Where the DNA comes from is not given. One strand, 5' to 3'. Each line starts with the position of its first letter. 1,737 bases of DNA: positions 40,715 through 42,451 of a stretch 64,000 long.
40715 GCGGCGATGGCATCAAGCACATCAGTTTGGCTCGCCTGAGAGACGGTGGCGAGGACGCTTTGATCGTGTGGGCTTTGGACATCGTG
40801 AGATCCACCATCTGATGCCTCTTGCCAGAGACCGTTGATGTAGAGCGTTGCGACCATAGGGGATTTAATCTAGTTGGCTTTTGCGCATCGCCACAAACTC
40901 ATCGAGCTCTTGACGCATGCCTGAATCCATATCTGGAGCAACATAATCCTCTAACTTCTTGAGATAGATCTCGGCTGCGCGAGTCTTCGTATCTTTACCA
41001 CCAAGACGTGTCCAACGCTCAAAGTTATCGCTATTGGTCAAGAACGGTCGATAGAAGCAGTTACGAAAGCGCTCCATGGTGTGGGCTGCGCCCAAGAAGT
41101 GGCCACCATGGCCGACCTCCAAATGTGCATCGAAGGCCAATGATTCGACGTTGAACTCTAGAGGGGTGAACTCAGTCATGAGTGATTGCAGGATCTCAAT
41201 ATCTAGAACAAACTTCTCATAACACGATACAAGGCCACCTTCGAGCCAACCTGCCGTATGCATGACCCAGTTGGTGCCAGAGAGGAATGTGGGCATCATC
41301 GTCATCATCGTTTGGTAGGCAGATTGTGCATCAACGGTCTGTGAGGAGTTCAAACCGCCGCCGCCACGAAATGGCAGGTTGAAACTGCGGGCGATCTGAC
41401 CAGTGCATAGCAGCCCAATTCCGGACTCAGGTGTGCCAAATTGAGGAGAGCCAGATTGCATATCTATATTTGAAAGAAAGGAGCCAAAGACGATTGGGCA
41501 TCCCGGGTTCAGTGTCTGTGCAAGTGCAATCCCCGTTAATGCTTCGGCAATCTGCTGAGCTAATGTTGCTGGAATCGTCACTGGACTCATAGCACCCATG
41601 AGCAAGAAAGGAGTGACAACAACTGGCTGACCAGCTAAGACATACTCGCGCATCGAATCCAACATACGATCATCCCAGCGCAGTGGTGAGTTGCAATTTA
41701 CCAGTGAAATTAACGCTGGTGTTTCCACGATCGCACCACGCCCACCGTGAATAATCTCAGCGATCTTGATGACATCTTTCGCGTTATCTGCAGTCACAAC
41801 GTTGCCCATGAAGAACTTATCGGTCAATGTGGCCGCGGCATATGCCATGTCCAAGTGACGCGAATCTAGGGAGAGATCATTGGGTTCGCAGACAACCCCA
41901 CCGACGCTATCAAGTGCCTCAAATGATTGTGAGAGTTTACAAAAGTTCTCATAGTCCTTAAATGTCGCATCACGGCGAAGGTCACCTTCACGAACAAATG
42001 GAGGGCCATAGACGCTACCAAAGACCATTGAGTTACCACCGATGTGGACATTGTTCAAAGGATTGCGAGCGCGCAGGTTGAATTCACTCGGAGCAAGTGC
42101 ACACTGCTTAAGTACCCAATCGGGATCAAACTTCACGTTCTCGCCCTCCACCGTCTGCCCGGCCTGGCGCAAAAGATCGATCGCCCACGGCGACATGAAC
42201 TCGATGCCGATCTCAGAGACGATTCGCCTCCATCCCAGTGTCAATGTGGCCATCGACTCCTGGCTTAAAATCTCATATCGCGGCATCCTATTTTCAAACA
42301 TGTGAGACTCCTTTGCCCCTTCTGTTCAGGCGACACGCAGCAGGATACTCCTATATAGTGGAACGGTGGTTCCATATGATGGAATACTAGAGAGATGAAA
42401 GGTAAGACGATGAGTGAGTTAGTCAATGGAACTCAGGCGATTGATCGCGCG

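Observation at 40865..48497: Complete corrinoid-dependent glycine betaine demethylation module in an apparently aerobic, streamlined actinobacterial context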

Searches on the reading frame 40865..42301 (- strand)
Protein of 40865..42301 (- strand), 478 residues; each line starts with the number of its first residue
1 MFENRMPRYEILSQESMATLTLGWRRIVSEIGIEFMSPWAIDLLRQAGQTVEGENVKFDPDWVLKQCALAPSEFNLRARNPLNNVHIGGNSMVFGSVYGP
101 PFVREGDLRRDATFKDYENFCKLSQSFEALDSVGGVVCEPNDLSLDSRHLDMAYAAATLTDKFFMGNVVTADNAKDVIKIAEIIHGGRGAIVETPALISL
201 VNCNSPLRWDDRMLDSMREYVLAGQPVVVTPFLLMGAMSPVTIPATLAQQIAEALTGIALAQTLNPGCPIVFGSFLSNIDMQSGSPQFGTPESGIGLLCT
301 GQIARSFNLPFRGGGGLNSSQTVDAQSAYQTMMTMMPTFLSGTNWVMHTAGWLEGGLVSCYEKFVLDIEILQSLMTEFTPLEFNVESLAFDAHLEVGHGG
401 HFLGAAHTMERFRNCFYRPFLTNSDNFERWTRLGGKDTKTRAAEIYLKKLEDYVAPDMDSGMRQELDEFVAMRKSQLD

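Call 4: search_protein_families(library=pfam, proteins=[window:40865-42301:-])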
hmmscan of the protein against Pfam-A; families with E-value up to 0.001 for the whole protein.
window:40865-42301:- (478 aa): 1 family
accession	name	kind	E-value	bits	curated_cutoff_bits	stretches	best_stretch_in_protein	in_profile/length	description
PF06253.16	MTTB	-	1.7e-178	594.2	25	1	3-477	25-499/500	Trimethylamine methyltransferase (MTTB)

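Call 5: search_protein_families(library=ncbifam, proteins=[window:40865-42301:-])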
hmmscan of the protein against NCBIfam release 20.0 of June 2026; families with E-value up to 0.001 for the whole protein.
window:40865-42301:- (478 aa): 1 family
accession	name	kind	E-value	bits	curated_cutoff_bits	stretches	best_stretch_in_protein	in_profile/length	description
TIGR02369.2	trimeth_pyl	equivalog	4.4e-72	243.1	525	1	10-471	4-466/469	[trimethylamine--corrinoid protein] Co-methyltransferase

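Call 9: search_solved_structures(query=window:40865-42301:-, show_alignments=3)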
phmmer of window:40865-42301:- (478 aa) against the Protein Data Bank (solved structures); distinct sequences matched with E-value up to 0.001: 5.
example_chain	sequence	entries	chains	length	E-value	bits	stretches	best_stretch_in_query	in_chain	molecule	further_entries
4yyc_A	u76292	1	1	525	4.9e-120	404.6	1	3-476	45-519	Putative trimethylamine methyltransferase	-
2qne_A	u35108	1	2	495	8.8e-115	387.3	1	2-475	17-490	Putative methyltransferase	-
9yce_A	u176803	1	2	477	3.6e-114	385.3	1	6-475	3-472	Glycine betaine methyltransferase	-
7xcl_A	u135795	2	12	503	2.3e-32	115.6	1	22-466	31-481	Trimethylamine methyltransferase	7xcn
7xcm_A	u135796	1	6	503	3e-32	115.1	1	22-466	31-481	Trimethylamine methyltransferase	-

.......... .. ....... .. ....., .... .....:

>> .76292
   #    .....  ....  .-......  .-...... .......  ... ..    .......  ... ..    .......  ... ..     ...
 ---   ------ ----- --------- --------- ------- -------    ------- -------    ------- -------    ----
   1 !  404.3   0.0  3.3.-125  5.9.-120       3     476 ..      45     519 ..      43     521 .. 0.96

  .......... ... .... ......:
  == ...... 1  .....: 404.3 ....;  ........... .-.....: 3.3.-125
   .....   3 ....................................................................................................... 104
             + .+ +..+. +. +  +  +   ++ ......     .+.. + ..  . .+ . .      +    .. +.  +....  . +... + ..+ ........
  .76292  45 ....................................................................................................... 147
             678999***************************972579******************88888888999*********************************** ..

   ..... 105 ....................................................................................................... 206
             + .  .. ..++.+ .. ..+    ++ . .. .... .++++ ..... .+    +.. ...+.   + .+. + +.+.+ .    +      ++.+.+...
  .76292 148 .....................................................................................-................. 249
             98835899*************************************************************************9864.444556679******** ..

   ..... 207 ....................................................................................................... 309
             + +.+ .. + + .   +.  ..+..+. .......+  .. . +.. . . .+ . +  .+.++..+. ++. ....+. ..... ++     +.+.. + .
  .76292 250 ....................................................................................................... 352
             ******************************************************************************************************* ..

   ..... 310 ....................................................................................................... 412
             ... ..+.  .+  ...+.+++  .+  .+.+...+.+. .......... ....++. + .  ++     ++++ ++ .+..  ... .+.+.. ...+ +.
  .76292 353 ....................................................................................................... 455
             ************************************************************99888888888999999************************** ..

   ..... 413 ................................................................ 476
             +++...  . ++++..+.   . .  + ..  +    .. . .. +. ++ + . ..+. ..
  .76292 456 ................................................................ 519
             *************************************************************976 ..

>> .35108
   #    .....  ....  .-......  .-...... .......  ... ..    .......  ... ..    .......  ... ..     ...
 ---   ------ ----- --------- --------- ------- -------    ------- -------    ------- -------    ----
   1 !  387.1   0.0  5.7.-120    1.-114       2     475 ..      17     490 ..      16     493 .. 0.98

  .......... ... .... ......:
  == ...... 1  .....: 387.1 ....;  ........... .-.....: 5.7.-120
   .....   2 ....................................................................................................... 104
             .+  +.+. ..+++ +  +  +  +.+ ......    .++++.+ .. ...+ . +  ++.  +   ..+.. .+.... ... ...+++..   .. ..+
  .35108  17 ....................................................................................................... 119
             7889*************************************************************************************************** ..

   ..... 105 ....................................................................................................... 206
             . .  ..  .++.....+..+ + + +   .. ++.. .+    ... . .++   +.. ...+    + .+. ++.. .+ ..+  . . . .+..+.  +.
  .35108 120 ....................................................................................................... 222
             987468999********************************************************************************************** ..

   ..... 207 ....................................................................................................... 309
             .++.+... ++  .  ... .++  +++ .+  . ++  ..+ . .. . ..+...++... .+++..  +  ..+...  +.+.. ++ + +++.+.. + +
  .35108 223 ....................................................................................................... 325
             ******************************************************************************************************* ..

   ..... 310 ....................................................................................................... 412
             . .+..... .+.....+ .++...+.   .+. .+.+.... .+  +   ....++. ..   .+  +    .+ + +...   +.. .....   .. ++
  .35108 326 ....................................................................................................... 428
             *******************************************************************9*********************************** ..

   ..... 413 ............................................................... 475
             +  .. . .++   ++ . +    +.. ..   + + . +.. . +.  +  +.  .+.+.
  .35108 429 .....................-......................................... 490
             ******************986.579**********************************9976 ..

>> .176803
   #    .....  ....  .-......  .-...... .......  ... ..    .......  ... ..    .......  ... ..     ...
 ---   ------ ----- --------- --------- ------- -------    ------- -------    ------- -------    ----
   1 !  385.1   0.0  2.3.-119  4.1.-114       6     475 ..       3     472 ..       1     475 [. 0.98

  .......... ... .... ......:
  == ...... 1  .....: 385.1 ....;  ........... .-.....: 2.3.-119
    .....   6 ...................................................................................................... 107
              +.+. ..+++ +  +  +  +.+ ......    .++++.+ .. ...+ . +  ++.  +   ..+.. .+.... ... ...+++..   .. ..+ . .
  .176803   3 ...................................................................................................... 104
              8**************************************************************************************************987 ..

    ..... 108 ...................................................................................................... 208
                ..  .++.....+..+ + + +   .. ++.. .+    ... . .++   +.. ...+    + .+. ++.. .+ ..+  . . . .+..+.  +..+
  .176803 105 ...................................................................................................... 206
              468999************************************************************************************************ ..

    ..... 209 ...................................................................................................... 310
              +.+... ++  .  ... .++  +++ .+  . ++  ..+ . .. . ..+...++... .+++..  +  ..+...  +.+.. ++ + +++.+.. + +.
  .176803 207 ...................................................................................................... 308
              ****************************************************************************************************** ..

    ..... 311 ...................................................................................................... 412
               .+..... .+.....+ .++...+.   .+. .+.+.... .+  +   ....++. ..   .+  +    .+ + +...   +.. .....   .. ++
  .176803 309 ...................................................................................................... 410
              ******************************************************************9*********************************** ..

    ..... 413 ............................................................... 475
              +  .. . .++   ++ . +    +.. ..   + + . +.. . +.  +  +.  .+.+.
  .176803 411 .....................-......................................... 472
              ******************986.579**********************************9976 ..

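Call 16: find_homologous_proteins(query=window:40865-42301:-)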
Query window:40865-42301:- (478 aa): 7934 proteins with E <= 0.001 among 8000 candidates; the best 120 are listed.
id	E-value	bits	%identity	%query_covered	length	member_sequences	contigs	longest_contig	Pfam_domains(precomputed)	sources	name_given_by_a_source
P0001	0.0e+0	1069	97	100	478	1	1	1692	PF06253.17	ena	-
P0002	0.0e+0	1058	96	100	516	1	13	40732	PF06253.17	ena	-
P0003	0.0e+0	1057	96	100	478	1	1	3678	PF06253.17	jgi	-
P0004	0.0e+0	1057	96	100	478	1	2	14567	PF06253.17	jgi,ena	-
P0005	0.0e+0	1056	96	100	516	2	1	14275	PF06253.17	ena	-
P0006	0.0e+0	1056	96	100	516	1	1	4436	PF06253.17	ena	-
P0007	0.0e+0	1056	96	100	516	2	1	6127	PF06253.17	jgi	-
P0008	0.0e+0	1056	95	100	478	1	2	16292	PF06253.17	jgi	-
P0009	0.0e+0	1053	95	100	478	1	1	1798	PF06253.17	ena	-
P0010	0.0e+0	1051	94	100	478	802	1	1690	PF06253.17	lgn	-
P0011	0.0e+0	1042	95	99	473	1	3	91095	PF06253.17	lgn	-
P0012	0.0e+0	1042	94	100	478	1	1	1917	PF06253.17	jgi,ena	-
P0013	0.0e+0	1039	94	100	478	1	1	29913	PF06253.17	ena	-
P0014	0.0e+0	1038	93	100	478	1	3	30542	PF06253.17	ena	-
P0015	0.0e+0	1037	93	100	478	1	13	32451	PF06253.17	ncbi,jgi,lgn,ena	ncbi:MAG: trimethylamine methyltransferase family protein [Actinomycetes bacterium]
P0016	0.0e+0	1037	92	100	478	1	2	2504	PF06253.17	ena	-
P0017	0.0e+0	1036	92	100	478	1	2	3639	PF06253.17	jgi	-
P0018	0.0e+0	1036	92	100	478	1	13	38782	PF06253.17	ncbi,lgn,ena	-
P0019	0.0e+0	1035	92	100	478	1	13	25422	PF06253.17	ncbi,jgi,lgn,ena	-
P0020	0.0e+0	1033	93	100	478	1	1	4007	PF06253.17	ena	-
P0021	0.0e+0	1032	93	100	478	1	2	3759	PF06253.17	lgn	-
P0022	0.0e+0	1031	93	100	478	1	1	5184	PF06253.17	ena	-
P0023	0.0e+0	1029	93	100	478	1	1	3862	PF06253.17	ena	-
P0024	0.0e+0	1027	93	100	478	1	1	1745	PF06253.17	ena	-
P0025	0.0e+0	1022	96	97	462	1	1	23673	PF06253.17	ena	-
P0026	0.0e+0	1020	95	97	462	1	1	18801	PF06253.17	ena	-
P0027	0.0e+0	1020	95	97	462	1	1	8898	PF06253.17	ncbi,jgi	-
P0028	0.0e+0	1020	95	97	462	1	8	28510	PF06253.17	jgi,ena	-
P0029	0.0e+0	1020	95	97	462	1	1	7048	PF06253.17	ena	-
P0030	0.0e+0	1019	95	97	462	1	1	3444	PF06253.17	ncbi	ncbi:MAG: hypothetical protein RIQ73_645 [Actinomycetota bacterium]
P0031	0.0e+0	1016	95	97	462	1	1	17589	PF06253.17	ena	-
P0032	0.0e+0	1012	91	100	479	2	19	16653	PF06253.17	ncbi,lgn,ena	-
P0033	0.0e+0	1012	91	100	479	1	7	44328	PF06253.17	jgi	jgi:trimethylamine---corrinoid protein Co-methyltransferase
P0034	0.0e+0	1011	91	100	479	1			PF06253.17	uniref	uniref:trimethylamine methyltransferase family protein n=1 Tax=Candidatus Planktophila sp. TaxID=217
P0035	5.2e-298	1006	92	99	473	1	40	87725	PF06253.17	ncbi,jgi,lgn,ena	jgi:trimethylamine---corrinoid protein Co-methyltransferase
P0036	3.6e-297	1004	91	99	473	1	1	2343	PF06253.17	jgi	jgi:trimethylamine---corrinoid protein Co-methyltransferase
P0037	1.6e-295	998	90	99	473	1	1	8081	PF06253.17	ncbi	-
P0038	1.1e-294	995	90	99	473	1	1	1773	PF06253.17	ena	-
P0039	3.3e-287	971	89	99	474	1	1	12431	PF06253.17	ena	-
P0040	4.1e-287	970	86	100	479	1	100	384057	PF06253.17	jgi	jgi:trimethylamine--corrinoid protein Co-methyltransferase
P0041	6.3e-287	970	86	100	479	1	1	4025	PF06253.17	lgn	-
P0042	8.4e-287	969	86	100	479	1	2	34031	PF06253.17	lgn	-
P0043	3.8e-286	967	86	100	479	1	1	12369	PF06253.17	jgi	jgi:trimethylamine--corrinoid protein Co-methyltransferase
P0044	4.2e-286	967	86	100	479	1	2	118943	PF06253.17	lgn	-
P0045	7.2e-286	966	86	100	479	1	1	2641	PF06253.17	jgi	jgi:trimethylamine---corrinoid protein Co-methyltransferase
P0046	8.1e-286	966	86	100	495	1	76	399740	PF06253.17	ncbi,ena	-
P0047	8.1e-286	966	86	100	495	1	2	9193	PF06253.17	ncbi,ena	-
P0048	2.1e-285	965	86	100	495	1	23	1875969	PF06253.17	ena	-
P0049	2.6e-285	964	86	100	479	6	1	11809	PF06253.17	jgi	-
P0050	4.4e-285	964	86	100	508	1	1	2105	PF06253.17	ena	-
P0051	5.4e-285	963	86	100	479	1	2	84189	PF06253.17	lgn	-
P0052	5.4e-285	963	86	100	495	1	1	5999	PF06253.17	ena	-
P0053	5.4e-285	963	86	100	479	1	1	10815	PF06253.17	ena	-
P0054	5.5e-285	963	86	100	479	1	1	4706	PF06253.17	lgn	-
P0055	7.4e-285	963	86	100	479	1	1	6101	PF06253.17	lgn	-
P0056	7.5e-285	963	86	100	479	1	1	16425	PF06253.17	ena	-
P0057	7.5e-285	963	86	100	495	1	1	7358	PF06253.17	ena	-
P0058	7.6e-285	963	86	100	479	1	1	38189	PF06253.17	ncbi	-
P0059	7.6e-285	963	86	100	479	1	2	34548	PF06253.17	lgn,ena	-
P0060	7.7e-285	963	86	100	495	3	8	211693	PF06253.17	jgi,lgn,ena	-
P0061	1.0e-284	963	86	100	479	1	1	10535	PF06253.17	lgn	-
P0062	1.0e-284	962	86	100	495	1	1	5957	PF06253.17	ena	-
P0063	1.1e-284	962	86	100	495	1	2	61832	PF06253.17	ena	-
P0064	1.4e-284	962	85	100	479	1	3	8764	PF06253.17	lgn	-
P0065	1.9e-284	962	86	100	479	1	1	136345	PF06253.17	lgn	-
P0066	2.7e-284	961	86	100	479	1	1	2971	PF06253.17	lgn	-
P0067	2.7e-284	961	86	100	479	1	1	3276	PF06253.17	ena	-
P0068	2.7e-284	961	86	100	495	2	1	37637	PF06253.17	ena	-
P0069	3.7e-284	961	86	100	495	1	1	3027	PF06253.17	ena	-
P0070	7.1e-284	960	86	100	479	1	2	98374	PF06253.17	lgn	-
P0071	8.1e-284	960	86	100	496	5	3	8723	PF06253.17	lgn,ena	-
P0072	8.9e-284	959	86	100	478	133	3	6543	PF06253.17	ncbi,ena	-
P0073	1.3e-283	959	85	100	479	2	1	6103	PF06253.17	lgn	-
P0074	1.3e-283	959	85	100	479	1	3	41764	PF06253.17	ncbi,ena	-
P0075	1.8e-283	958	85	100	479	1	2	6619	PF06253.17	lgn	-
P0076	2.5e-283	958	85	100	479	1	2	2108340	PF06253.17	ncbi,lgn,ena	-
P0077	9.0e-283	956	85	100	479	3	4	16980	PF06253.17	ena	-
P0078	1.2e-281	952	85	100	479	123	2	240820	PF06253.17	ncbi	ncbi:MAG: trimethylamine methyltransferase family protein [Candidatus Nanopelagicaceae bacterium]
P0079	1.6e-281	952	85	100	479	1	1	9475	PF06253.17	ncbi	-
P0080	2.8e-281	951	85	99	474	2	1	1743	PF06253.17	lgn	-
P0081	3.7e-281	951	86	99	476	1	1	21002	PF06253.17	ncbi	-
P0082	5.5e-281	950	85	100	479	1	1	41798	PF06253.17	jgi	-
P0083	3.5e-280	948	85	99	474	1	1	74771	PF06253.17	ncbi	-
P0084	5.0e-280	947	86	99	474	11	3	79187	PF06253.17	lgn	-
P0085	5.6e-280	947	84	100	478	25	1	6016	PF06253.17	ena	-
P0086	1.0e-279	946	84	100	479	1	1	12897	PF06253.17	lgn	-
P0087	1.7e-279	945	86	99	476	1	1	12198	PF06253.17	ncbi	-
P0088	2.5e-279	945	85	99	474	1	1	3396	PF06253.17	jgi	-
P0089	3.3e-279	944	85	99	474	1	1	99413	PF06253.17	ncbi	-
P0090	1.2e-278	943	86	99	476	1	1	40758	PF06253.17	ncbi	-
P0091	4.2e-278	941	85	99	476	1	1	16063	PF06253.17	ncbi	-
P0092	5.6e-277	937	85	99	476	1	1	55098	PF06253.17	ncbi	-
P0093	2.5e-276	935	86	97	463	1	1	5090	PF06253.17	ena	-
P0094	1.1e-274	929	89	94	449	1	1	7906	PF06253.17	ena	-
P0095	8.3e-274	927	85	99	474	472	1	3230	PF06253.17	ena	-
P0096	6.0e-273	924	84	99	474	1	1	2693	PF06253.17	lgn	-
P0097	4.8e-271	917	82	100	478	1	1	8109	PF06253.17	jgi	-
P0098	9.4e-271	916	81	100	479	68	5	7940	PF06253.17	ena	-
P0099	1.0e-270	916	83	99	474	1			PF06253.17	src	-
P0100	2.0e-270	915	81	100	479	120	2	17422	PF06253.17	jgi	jgi:trimethylamine--corrinoid protein Co-methyltransferase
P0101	3.6e-269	911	82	99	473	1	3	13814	PF06253.17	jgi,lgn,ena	-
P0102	5.6e-269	911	81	100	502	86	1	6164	PF06253.17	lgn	-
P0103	6.8e-269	910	82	99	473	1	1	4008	PF06253.17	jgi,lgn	-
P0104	7.7e-269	910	81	100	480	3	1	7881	PF06253.17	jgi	-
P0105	1.6e-268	909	82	99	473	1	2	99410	PF06253.17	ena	-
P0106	2.5e-268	908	82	99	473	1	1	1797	PF06253.17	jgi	-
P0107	3.1e-268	908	81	100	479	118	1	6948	PF06253.17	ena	-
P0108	7.4e-268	907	82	99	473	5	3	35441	PF06253.17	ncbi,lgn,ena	-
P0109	1.1e-267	906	81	100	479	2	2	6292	PF06253.17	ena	-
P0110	1.7e-267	906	82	99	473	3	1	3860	PF06253.17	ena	-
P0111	5.3e-267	904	80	100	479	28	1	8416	PF06253.17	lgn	-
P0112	1.0e-266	903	80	100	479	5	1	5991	PF06253.17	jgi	-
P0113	8.8e-264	893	79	100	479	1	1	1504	PF06253.17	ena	-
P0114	1.1e-260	883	69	83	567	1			PF06253.17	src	-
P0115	8.9e-258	874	77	100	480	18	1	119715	PF06253.17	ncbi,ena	-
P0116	5.8e-257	871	77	100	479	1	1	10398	PF06253.17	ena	-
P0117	3.0e-256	869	76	100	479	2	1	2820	PF06253.17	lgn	-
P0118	3.5e-256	868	76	100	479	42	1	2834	PF06253.17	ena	-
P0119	4.0e-255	865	76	100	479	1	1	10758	PF06253.17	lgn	-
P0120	1.4e-253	860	76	100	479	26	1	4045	PF06253.17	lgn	-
